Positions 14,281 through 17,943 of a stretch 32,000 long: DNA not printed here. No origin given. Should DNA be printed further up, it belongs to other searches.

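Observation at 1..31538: Array of four divergent ~2,500-aa signal-anchored giant paralogs, the three complete ones each followed by a different small accessory gene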

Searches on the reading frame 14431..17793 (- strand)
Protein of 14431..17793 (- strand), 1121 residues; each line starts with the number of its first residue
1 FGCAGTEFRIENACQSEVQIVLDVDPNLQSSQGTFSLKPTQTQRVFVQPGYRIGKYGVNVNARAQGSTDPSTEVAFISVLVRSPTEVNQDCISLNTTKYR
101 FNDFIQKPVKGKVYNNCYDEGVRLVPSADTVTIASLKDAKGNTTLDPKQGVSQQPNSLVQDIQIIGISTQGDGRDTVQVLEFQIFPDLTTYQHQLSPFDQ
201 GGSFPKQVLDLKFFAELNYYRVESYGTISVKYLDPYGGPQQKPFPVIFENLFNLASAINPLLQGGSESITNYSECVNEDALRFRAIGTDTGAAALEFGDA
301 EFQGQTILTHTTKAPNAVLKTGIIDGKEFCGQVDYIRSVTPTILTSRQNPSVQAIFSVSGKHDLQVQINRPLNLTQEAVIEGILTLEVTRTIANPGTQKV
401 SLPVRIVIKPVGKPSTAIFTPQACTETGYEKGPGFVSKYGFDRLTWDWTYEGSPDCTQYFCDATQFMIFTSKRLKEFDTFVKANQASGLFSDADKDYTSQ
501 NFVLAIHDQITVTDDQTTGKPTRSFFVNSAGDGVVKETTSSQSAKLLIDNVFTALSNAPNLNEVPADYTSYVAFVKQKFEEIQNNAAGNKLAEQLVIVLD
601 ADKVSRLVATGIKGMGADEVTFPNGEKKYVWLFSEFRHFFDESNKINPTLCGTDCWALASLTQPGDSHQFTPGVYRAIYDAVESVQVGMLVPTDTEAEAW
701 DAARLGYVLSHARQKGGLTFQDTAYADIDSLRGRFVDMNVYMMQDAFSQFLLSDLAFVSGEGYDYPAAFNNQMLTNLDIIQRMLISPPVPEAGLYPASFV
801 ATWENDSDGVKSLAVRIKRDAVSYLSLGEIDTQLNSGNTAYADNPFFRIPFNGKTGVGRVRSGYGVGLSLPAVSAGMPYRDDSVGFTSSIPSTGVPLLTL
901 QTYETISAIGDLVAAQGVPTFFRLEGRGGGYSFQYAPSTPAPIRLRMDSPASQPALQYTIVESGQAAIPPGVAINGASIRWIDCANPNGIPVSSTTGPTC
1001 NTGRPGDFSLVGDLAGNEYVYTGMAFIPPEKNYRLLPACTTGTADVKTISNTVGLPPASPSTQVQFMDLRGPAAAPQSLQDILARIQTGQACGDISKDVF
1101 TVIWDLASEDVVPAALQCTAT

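Call 53: predict_structure(alignment_id=A2)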
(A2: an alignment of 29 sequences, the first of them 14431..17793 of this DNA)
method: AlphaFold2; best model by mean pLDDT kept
length: 1121 residues; sequences in the alignment: 29
mean_pLDDT: 75.2   pTM: 0.52
mean pLDDT of the five models: 75.2, 70.6, 69.7, 67.5, 67.3
residues with pLDDT >= 90: 140; 70-90: 656; 50-70: 195; < 50: 130
segments of 3 or more residues with pLDDT < 50: 1-3, 84-87, 145-151, 192-222, 251-263, 288-290, 413-419, 649-651, 653-667, 857-895
pLDDT, mean of each block of 10 residues (from residue 1): 64 89 85 89 84 75 83 82 52 75 63 84 75 65 49 64 83 77 73 42 44 43 67 76 72 41 62 88 64 76 75 84 78 86 86 87 89 79 92 82 90 45 67 89 78 87 84 86 88 87 90 74 89 81 76 73 60 84 80 86 84 86 90 87 64 45 50 73 87 83 85 85 76 83 75 70 73 62 67 85 85 77 76 71 83 53 41 32 29 52 85 84 80 86 89 86 64 67 73 77 80 79 88 86 88 76 74 82 91 88 90 81 53
secondary structure, 60 per line:
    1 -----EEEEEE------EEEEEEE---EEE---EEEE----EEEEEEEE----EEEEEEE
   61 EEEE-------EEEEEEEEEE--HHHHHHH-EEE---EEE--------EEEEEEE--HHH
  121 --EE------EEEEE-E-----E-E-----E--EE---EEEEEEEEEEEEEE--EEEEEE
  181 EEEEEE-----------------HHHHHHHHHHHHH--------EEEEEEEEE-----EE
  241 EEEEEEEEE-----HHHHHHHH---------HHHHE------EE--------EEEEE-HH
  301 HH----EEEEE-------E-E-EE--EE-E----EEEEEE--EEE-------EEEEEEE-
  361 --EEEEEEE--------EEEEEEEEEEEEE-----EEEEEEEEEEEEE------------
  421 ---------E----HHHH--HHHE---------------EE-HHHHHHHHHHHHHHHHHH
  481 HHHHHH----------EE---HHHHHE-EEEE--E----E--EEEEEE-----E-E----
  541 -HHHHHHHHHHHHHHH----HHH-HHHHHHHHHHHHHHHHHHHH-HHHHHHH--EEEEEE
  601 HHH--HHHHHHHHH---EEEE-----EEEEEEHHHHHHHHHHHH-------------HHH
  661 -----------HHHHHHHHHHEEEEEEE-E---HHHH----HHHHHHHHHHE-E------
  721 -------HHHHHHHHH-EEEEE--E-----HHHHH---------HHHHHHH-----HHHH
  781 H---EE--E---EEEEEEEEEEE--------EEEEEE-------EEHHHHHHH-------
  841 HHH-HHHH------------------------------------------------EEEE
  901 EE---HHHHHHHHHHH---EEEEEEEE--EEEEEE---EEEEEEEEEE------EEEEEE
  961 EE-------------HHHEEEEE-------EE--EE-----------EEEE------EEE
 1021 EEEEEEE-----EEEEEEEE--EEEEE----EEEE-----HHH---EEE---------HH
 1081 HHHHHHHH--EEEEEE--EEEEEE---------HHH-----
elements in order (helices of 4 or more, strands of 3 or more residues): E6-11 E18-24 E28-30 E34-37 E42-49 E54-64 E72-81 H84-90 E92-94 E98-100 E109-115 E131-135 E159-172 E175-186 H204-216 E225-233 E239-249 H255-262 H272-275 E293-297 H299-302 E307-311 E335-340 E343-345 E353-359 E363-369 E378-390 E396-408 H435-438 H463-486 H502-506 E509-512 E523-528 H542-556 H565-584 H586-592 E595-600 H606-614 E618-621 E627-632 H633-644 H672-681 E682-688 H694-697 H702-711 H728-736 E738-742 H751-755 H765-771 H777-781 E793-803 E812-817 H827-833 H845-848 E897-902 H906-916 E920-927 E930-935 E939-948 E955-962 E979-983 E1008-1011 E1018-1027 E1033-1040 E1043-1047 E1052-1055 E1067-1069 H1079-1088 E1091-1096 E1099-1104

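Call 55: fold_search(model_id=the predicted structure, library=pdb)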
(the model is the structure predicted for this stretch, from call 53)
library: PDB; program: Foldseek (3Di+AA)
matches with E <= 10: 1383; with E <= 0.001: 49
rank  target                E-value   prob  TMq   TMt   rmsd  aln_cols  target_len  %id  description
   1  7sqc_F1               1.9e-07  1.00  0.08  0.14  17.6       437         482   10  Ciliary C1 central pair apparatus isolated from Chlamydomonas reinhardtii (released 2022-04-13)
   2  7sqc_F0               2.6e-07  1.00  0.08  0.19  17.9       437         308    9  Ciliary C1 central pair apparatus isolated from Chlamydomonas reinhardtii (released 2022-04-13)
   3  9ijj_h                2.9e-07  1.00  0.09  0.07  19.3       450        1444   11  In situ structure of the central apparatus in mouse sperm axoneme. (released 2025-06-04)
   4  9ijj_C                7.9e-07  1.00  0.11  0.12  14.9       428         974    8  In situ structure of the central apparatus in mouse sperm axoneme. (released 2025-06-04)
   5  7sqc_O0               1.3e-06  1.00  0.08  0.08  23.6       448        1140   10  Ciliary C1 central pair apparatus isolated from Chlamydomonas reinhardtii (released 2022-04-13)
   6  7sqc_2B               1.4e-06  1.00  0.07  0.09  18.4       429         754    9  Ciliary C1 central pair apparatus isolated from Chlamydomonas reinhardtii (released 2022-04-13)
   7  9ijj_4H               1.6e-06  1.00  0.08  0.04  17.0       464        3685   11  In situ structure of the central apparatus in mouse sperm axoneme. (released 2025-06-04)
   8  9ijj_E                2.1e-06  1.00  0.07  0.14  20.9       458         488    8  In situ structure of the central apparatus in mouse sperm axoneme. (released 2025-06-04)
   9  9ijj_4K               2.8e-06  1.00  0.08  0.16  19.8       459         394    9  In situ structure of the central apparatus in mouse sperm axoneme. (released 2025-06-04)
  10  7sqc_2A               3.1e-06  1.00  0.07  0.09  18.9       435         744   10  Ciliary C1 central pair apparatus isolated from Chlamydomonas reinhardtii (released 2022-04-13)
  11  9ijj_4G               4.2e-06  1.00  0.08  0.03  17.9       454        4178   12  In situ structure of the central apparatus in mouse sperm axoneme. (released 2025-06-04)
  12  7amk_B                5.8e-06  1.00  0.10  0.18  14.6       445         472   11  Zebrafish RET Cadherin Like Domains 1 to 4. (released 2021-02-03)
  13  7som_D                7.9e-06  0.98  0.09  0.07  21.1       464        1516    9  Ciliary C2 central pair apparatus isolated from Chlamydomonas reinhardtii (released 2022-04-13)
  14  6dlh                  1.0e-05  0.99  0.09  0.13  15.9       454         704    9  Endo-fucoidan hydrolase MfFcnA4 from glycoside hydrolase family 107 (released 2018-10-03)
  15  7eeb_H                1.0e-05  0.92  0.08  0.09  19.1       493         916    7  Structure of the CatSpermasome (released 2021-07-28)
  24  4rtd                  7.6e-05  0.21  0.07  0.07  33.8      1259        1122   10  Escherichia coli alpha-2-macroglobulin activated by porcine elastase (released 2015-07-15)
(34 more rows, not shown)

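Call 65: search_solved_structures(query=A2, max_evalue=1)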
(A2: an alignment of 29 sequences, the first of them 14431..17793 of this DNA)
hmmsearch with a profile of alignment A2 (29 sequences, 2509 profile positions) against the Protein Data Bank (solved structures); distinct sequences matched with E-value up to 1: 7.
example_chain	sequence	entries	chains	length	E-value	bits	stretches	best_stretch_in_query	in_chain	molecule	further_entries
9y6n_A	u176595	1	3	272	0.0002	21.6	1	940-1004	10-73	Protein FAM171A2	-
9y63_A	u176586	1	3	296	0.0019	18.4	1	335-398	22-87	Protein FAM171A1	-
9c7v_B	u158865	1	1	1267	0.032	14.3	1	363-554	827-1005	BOS complex subunit NOMO2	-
3qva_A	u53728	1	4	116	0.052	13.6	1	65-115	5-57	Transthyretin-like protein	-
9c7u_B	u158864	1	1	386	0.13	12.3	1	70-502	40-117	BOS complex subunit NOMO2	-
4v4c_B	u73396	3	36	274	0.27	11.3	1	256-304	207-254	Pyrogallol hydroxytransferase small subunit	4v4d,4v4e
3e8v_A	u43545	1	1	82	0.6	10.1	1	513-561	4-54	Possible transglutaminase-family protein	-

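Call 89: fold_search(model_id=the predicted structure, library=viral)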
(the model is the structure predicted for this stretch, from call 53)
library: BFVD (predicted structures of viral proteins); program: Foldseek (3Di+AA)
matches with E <= 10: 1162; with E <= 0.001: 47
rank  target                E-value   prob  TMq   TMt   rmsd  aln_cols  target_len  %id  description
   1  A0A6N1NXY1            1.4e-07  0.95  0.09  0.10  46.7      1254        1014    7  DUF11 domain-containing protein [Tupanvirus soda lake]
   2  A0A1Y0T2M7            4.8e-07  1.00  0.09  0.10  18.0       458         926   11  Glycoside hydrolase family 5 domain-containing protein [Pseudomonas phage Skulduggery]
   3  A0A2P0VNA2            8.1e-06  0.77  0.08  0.10  28.4       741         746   11  Uncharacterized protein [Tetraselmis virus 1]
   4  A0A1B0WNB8            1.0e-05  0.99  0.08  0.13  22.3       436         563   10  Uncharacterized protein [Flavobacterium phage 23T]
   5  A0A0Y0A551            1.1e-05  0.98  0.08  0.16  17.1       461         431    6  Envelope glycoprotein C [Macropodid alphaherpesvirus 1]
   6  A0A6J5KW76            1.8e-05  1.00  0.11  0.14  14.7       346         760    9  Glycoside hydrolase, family 5 [uncultured Caudovirales phage]
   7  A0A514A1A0            2.9e-05  0.93  0.08  0.08  21.9       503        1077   12  Uncharacterized protein [Aeromonas phage LAh10]
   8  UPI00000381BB         2.9e-05  0.77  0.07  0.09  22.2       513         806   10  (no name look-up for this kind of identifier)
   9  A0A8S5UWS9            4.4e-05  0.98  0.08  0.09  16.4       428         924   12  Uncharacterized protein [Siphoviridae sp. ctzO58]
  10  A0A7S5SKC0            4.4e-05  0.96  0.10  0.11  20.6       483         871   12  (no name in the UniProt tables at hand)
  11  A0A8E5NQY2            5.1e-05  0.91  0.07  0.07  16.8       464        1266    8  (no name in the UniProt tables at hand)
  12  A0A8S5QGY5            6.0e-05  0.98  0.09  0.21  16.5       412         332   10  BACON domain-containing protein [Myoviridae sp. ctgpD8]
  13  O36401                6.3e-05  0.90  0.07  0.11  29.9       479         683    9  Uncharacterized gene A8 protein [Alcelaphine herpesvirus 1 (strain C500)]
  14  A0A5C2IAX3            8.6e-05  0.98  0.08  0.13  23.9       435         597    8  (no name in the UniProt tables at hand)
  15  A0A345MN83            8.6e-05  0.54  0.08  0.10  36.3       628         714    8  (no name in the UniProt tables at hand)
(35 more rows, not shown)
